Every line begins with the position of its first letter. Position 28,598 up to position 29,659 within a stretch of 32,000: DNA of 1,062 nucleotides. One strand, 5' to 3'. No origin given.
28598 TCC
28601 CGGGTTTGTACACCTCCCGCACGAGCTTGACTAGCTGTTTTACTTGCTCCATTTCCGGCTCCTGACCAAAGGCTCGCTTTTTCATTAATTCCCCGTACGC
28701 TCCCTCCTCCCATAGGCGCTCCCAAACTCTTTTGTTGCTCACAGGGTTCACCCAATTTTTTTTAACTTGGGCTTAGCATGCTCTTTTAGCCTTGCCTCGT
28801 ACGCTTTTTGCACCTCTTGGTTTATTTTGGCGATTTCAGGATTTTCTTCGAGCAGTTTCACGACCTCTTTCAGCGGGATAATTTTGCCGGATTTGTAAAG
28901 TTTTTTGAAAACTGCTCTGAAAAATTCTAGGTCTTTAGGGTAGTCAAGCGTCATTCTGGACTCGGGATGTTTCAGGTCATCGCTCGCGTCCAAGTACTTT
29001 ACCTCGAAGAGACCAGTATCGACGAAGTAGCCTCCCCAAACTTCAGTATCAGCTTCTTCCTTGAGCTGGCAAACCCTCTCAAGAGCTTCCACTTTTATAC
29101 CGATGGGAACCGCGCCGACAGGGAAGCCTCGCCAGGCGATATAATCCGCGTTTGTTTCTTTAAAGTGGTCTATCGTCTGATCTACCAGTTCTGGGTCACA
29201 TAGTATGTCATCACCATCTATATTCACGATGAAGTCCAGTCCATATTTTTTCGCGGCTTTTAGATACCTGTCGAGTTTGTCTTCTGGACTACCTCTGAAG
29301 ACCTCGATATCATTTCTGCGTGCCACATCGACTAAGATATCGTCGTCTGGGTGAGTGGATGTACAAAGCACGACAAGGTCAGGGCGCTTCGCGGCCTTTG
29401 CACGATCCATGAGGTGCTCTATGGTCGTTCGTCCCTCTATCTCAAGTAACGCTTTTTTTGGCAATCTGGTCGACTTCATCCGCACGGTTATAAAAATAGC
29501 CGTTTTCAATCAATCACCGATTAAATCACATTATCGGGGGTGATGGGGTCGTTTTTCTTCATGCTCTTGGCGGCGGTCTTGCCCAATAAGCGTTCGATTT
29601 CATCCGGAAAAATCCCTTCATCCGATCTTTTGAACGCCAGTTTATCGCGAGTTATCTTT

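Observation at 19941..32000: AT-richer 12-gene operon encoding a legionaminic-acid-type nonulosonic acid pathway with two synthase/CMP-activation pairs in an archaeon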

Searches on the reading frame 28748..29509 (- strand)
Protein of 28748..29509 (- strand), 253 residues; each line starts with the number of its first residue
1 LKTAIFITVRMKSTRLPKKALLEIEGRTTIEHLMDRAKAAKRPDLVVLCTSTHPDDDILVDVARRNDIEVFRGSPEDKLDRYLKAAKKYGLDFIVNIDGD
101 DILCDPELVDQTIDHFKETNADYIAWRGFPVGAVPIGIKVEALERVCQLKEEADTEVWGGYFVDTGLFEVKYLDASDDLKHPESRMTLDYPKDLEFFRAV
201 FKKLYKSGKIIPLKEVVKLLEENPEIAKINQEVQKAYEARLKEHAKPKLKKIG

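Call 5: search_protein_families(library=pfam, proteins=[window:28748-29509:-], max_evalue=0.001)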
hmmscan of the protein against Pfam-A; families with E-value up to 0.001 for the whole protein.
window:28748-29509:- (253 aa): 2 families
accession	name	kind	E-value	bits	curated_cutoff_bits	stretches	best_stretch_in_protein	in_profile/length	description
PF02348.25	CTP_transf_3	-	2.7e-18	67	22.6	1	5-131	2-129/217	Cytidylyltransferase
PF12804.13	NTP_transf_3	-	7.6e-06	26.6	27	1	10-146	11-141/160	MobA-like NTP transferase domain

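Call 6: search_protein_families(library=ncbifam, proteins=[window:28748-29509:-], max_evalue=0.001)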
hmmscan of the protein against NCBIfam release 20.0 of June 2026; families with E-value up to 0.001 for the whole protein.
window:28748-29509:- (253 aa): 6 families
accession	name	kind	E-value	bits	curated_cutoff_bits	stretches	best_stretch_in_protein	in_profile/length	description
NF003952.0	PRK05450.1-5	subfamily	7.6e-20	71.1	193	1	1-121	1-121/250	3-deoxy-manno-octulosonate cytidylyltransferase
NF009905.0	PRK13368.1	subfamily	1e-17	64.3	255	1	1-123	1-121/243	3-deoxy-manno-octulosonate cytidylyltransferase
NF003950.0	PRK05450.1-3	subfamily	1.9e-13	50.3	234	1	1-125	1-126/248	3-deoxy-manno-octulosonate cytidylyltransferase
NF003948.0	PRK05450.1-1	equivalog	1.6e-12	47.2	281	1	1-122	4-126/248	3-deoxy-manno-octulosonate cytidylyltransferase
TIGR00466.1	kdsB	equivalog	1.4e-11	44.2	155.2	1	3-125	3-125/241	3-deoxy-manno-octulosonate cytidylyltransferase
TIGR04321.1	spiroSPASM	subfamily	0.00027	19.7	250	1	14-228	11-227/510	spiro-SPASM protein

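Call 20: search_solved_structures(query=window:28748-29509:-, max_evalue=0.01)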
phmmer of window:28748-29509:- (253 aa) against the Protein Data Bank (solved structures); distinct sequences matched with E-value up to 0.01: 13.
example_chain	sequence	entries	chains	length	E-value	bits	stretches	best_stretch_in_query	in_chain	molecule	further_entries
6oew_A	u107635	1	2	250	5.1e-24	88.2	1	1-237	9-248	Cytidylyltransferase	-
3jtj_A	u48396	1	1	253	8.2e-11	44.9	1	6-136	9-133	3-deoxy-manno-octulosonate cytidylyltransferase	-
8ees_A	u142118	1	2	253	1.1e-07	34.6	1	5-121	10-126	3-deoxy-manno-octulosonate cytidylyltransferase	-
3duv_A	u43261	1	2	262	3.6e-07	33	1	4-122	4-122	3-deoxy-manno-octulosonate cytidylyltransferase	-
1vh3_A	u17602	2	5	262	3.7e-07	33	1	4-122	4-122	3-deoxy-manno-octulosonate cytidylyltransferase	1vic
1vh1_A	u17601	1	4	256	7.3e-07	32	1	4-121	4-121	3-deoxy-manno-octulosonate cytidylyltransferase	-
3k8d_A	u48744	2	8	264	8.3e-07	31.8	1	4-121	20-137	3-deoxy-manno-octulosonate cytidylyltransferase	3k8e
4fcu_A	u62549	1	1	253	9.1e-07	31.7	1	5-112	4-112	3-deoxy-manno-octulosonate cytidylyltransferase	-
3pol_A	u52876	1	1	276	1.1e-06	31.4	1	5-112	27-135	3-deoxy-manno-octulosonate cytidylyltransferase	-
1gq9_A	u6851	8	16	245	6.7e-06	28.8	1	2-120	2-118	3-DEOXY-MANNO-OCTULOSONATE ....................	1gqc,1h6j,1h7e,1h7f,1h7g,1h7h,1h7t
4xwi_A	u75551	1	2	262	1.4e-05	27.8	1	5-116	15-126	3-deoxy-manno-octulosonate cytidylyltransferase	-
3tqd_A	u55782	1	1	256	0.00027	23.5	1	4-118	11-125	3-deoxy-manno-octulosonate cytidylyltransferase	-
3oam_A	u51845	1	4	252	0.00041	23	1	4-120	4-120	3-deoxy-manno-octulosonate cytidylyltransferase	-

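Call 58: find_homologous_proteins(query=window:28748-29509:-, max_evalue=1e-8)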
Query window:28748-29509:- (253 aa): 637 proteins with E <= 1e-8 among 1390 candidates; the best 120 are listed.
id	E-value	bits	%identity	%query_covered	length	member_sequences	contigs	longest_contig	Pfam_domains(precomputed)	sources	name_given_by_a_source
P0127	1.4e-157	540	100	96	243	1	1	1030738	PF12804.14,PF02348.26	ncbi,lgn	-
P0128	2.3e-136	471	80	100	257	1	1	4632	PF12804.14,PF02348.26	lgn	-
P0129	1.0e-135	469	81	99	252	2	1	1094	PF12804.14,PF02348.26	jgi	-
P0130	1.8e-133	461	79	99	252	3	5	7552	PF12804.14,PF02348.26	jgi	-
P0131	1.9e-133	461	81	100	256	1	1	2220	PF12804.14,PF02348.26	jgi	jgi:spore coat polysaccharide biosynthesis protein SpsF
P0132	2.7e-133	461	79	100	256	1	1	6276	PF12804.14,PF02348.26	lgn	-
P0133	1.3e-132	459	78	100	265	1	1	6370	PF12804.14,PF02348.26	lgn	-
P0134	2.8e-131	454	79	100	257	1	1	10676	PF02348.26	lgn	-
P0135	3.6e-131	454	77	99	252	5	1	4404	PF12804.14,PF02348.26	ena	-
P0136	5.0e-130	450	76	100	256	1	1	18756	PF12804.14,PF02348.26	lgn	-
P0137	2.2e-128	445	77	100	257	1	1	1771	PF12804.14,PF02348.26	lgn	-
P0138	7.2e-128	443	77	99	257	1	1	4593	PF12804.14,PF02348.26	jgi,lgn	-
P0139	1.2e-127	442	76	100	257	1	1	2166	PF02348.26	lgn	-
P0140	3.7e-126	438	76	99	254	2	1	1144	PF02348.26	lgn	-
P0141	6.8e-126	437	74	100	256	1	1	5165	PF12804.14,PF02348.26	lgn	-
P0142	2.2e-125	435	75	99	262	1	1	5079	PF12804.14,PF02348.26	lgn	-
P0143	6.7e-125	433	75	96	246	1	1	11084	PF02348.26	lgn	-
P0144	1.0e-123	429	74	100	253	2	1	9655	PF12804.14,PF02348.26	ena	-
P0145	4.2e-123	427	76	99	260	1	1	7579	PF12804.14,PF02348.26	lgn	-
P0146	5.5e-123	427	75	99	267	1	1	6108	PF12804.14,PF02348.26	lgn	-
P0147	1.5e-122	426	77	96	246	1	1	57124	PF12804.14,PF02348.26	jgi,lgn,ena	-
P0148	9.0e-121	420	73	99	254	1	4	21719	PF12804.14,PF02348.26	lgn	-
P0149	3.1e-120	418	76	94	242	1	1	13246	PF02348.26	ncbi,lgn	-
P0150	2.9e-118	412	70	99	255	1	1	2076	PF12804.14,PF02348.26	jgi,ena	-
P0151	2.6e-117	409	70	100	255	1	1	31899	PF12804.14,PF02348.26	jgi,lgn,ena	-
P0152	3.2e-117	408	72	99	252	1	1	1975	PF12804.14,PF02348.26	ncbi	-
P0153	2.3e-116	405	70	100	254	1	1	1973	PF12804.14,PF02348.26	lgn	-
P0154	9.5e-116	403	69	99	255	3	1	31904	PF12804.14,PF02348.26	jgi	-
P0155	3.0e-114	399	71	99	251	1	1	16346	PF12804.14,PF02348.26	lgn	-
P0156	3.8e-114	398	69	99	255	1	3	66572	PF12804.14,PF02348.26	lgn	-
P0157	4.6e-114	398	71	94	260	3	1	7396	PF12804.14,PF02348.26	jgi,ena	-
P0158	7.5e-114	397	68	100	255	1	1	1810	PF12804.14,PF02348.26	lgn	-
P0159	6.8e-113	394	69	96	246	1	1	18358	PF02348.26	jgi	jgi:spore coat polysaccharide biosynthesis protein SpsF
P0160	1.1e-112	393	67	98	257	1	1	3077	PF12804.14,PF02348.26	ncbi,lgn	ncbi:MAG: NTP transferase domain-containing protein [Candidatus Hadarchaeales archaeon]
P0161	5.6e-112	391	68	99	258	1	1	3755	PF12804.14,PF02348.26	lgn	-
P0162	2.9e-111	389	69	99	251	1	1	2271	PF12804.14,PF02348.26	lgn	-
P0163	3.9e-109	382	67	99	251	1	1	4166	PF12804.14,PF02348.26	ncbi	-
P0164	2.6e-102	359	62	100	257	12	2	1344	PF12804.14,PF02348.26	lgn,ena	-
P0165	9.6e-102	358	62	100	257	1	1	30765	PF12804.14,PF02348.26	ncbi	ncbi:cytidylyltransferase domain-containing protein [Chloroflexota bacterium]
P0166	1.4e-101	357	60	99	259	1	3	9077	PF12804.14,PF02348.26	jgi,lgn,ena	-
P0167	1.4e-100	354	61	99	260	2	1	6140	PF12804.14,PF02348.26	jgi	-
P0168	3.1e-100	353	61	96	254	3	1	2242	PF02348.26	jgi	-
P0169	6.5e-100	352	62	99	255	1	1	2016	PF12804.14,PF02348.26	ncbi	-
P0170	7.1e-100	351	60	99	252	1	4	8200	PF02348.26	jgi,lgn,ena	-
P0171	1.6e-99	350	61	100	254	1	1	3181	PF02348.26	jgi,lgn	-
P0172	3.8e-99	349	62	100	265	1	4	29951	PF02348.26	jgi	-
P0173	4.7e-99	349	61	96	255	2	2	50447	PF12804.14,PF02348.26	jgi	-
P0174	9.8e-99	348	60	99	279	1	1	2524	PF12804.14,PF02348.26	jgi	-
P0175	1.4e-98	347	61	99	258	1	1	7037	PF02348.26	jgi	-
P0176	2.0e-98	347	60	99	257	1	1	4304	PF02348.26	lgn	-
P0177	2.0e-98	347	60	99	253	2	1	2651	PF12804.14,PF02348.26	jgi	-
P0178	4.5e-98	346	61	100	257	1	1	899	PF12804.14,PF02348.26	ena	-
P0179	1.5e-97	344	61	99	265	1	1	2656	PF12804.14,PF02348.26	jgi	-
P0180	2.1e-97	343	60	99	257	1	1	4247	PF02348.26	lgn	-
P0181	2.2e-97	343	60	99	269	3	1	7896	PF02348.26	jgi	-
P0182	5.6e-97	342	61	98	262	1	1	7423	PF12804.14,PF02348.26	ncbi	ncbi:8-amino-3,8-dideoxy-manno-octulosonate cytidylyltransferase [subsurface metagenome]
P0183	6.2e-97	342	61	99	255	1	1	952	PF12804.14,PF02348.26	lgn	-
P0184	7.0e-97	342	60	99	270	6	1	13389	PF12804.14,PF02348.26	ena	-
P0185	8.8e-97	341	60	99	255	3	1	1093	PF12804.14,PF02348.26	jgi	jgi:spore coat polysaccharide biosynthesis protein SpsF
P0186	1.2e-96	341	61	100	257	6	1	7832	PF02348.26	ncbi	-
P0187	1.5e-96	341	58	99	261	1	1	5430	PF12804.14,PF02348.26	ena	-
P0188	3.0e-96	340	59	99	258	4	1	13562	PF02348.26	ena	-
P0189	8.3e-96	338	58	100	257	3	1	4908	PF12804.14,PF02348.26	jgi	-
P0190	1.0e-95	338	59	99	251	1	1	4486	PF12804.14,PF02348.26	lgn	-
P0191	1.2e-95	338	59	99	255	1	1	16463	PF12804.14,PF02348.26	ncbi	-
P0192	1.2e-95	338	60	99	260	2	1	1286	PF12804.14,PF02348.26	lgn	-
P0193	1.7e-95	337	58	100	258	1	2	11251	PF12804.14,PF02348.26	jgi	jgi:spore coat polysaccharide biosynthesis protein SpsF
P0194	1.8e-95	337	60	99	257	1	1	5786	PF02348.26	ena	-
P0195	2.1e-95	337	59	99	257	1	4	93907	PF12804.14,PF02348.26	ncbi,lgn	-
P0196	2.1e-95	337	60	100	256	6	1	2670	PF12804.14,PF02348.26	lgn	-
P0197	2.1e-95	337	59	99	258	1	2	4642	PF02348.26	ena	-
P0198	2.4e-95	337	59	99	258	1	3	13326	PF02348.26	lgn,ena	-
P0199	3.7e-95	336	60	100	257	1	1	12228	PF12804.14,PF02348.26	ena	-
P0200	5.0e-95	336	60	99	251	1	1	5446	PF12804.14,PF02348.26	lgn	-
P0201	8.1e-95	335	58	99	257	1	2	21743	PF12804.14,PF02348.26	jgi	jgi:spore coat polysaccharide biosynthesis protein SpsF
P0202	9.2e-95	335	59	99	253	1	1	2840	PF12804.14,PF02348.26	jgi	-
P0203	1.0e-94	335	60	100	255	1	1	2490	PF12804.14,PF02348.26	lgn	-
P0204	1.4e-94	334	59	99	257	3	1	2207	PF12804.14,PF02348.26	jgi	-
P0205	1.7e-94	334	58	100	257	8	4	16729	PF12804.14,PF02348.26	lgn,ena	-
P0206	1.9e-94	334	58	100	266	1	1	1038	PF12804.14,PF02348.26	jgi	-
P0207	2.2e-94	333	62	95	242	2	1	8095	PF12804.14,PF02348.26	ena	-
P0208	3.6e-94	333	60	99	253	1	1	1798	PF12804.14,PF02348.26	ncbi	-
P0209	8.3e-94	332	57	99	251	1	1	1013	PF12804.14,PF02348.26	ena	-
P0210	9.3e-94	331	57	99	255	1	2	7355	PF12804.14,PF02348.26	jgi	jgi:spore coat polysaccharide biosynthesis protein SpsF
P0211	1.0e-93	331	61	95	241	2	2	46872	PF12804.14,PF02348.26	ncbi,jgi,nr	ncbi:MAG: 3-deoxy-manno-octulosonate cytidylyltransferase [Peptococcaceae bacterium]|nr:MAG: 3-deoxy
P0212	1.3e-93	331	57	99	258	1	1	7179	PF02348.26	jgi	jgi:spore coat polysaccharide biosynthesis protein SpsF (cytidylyltransferase family)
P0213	1.7e-93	331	58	100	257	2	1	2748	PF12804.14,PF02348.26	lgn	-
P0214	3.4e-93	330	57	100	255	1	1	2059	PF12804.14,PF02348.26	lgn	-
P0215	3.6e-93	329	59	99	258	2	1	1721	PF12804.14,PF02348.26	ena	-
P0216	4.2e-93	329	59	97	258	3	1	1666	PF12804.14,PF02348.26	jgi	jgi:spore coat polysaccharide biosynthesis protein SpsF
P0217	5.8e-93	329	58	99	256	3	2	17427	PF02348.26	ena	-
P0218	8.7e-93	328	57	99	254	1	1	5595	PF02348.26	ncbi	-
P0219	1.1e-92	328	58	100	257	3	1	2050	PF02348.26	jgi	-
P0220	1.4e-92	327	58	100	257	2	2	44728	PF12804.14,PF02348.26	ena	-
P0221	1.5e-92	327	56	97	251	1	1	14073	PF02348.26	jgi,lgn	jgi:spore coat polysaccharide biosynthesis protein SpsF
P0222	2.5e-92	327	60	95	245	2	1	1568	PF12804.14,PF02348.26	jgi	-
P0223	4.3e-92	326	57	99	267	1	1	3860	PF02348.26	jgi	jgi:spore coat polysaccharide biosynthesis protein SpsF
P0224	4.3e-92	326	59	98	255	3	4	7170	PF02348.26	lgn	-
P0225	5.7e-92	326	57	99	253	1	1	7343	PF12804.14,PF02348.26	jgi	jgi:spore coat polysaccharide biosynthesis protein SpsF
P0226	8.7e-92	325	57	99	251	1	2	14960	PF12804.14,PF02348.26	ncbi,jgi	ncbi:MAG: cytidylyltransferase domain-containing protein [Candidatus Heimdallarchaeaceae archaeon]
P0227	1.0e-91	325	56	97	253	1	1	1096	PF02348.26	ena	-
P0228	1.7e-91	324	58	100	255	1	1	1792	PF12804.14,PF02348.26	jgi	jgi:spore coat polysaccharide biosynthesis protein SpsF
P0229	2.9e-91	323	57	100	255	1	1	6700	PF12804.14,PF02348.26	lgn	-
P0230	3.0e-91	323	58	97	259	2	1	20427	PF02348.26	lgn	-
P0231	3.0e-91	323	59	100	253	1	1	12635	PF12804.14,PF02348.26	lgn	-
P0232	3.7e-91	323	56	99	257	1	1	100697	PF12804.14,PF02348.26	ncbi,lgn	-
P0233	3.8e-91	323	57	100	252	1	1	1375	PF02348.26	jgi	jgi:spore coat polysaccharide biosynthesis protein SpsF (cytidylyltransferase family)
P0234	5.3e-91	322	56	99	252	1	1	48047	PF12804.14,PF02348.26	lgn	-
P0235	6.7e-91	322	57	100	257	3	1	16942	PF02348.26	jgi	-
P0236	8.5e-91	322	58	96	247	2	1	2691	PF12804.14,PF02348.26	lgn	-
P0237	1.1e-90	321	58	100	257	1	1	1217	PF12804.14,PF02348.26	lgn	-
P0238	1.2e-90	321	58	95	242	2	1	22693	PF12804.14,PF02348.26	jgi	jgi:spore coat polysaccharide biosynthesis protein SpsF (cytidylyltransferase family)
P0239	1.3e-90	321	57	100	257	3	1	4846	PF12804.14,PF02348.26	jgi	jgi:spore coat polysaccharide biosynthesis protein SpsF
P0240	1.4e-90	321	56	97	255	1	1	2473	PF02348.26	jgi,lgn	jgi:spore coat polysaccharide biosynthesis protein SpsF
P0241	1.5e-90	321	57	100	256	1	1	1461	PF12804.14,PF02348.26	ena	-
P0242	1.6e-90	321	57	95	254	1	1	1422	PF02348.26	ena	-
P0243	2.8e-90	320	57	99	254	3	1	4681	PF12804.14,PF02348.26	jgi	jgi:spore coat polysaccharide biosynthesis protein SpsF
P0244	6.2e-90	319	56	99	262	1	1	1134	PF12804.14,PF02348.26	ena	-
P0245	7.3e-90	319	55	99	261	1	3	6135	PF02348.26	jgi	-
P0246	9.2e-90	318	55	99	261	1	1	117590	PF12804.14,PF02348.26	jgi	jgi:spore coat polysaccharide biosynthesis protein SpsF (cytidylyltransferase family)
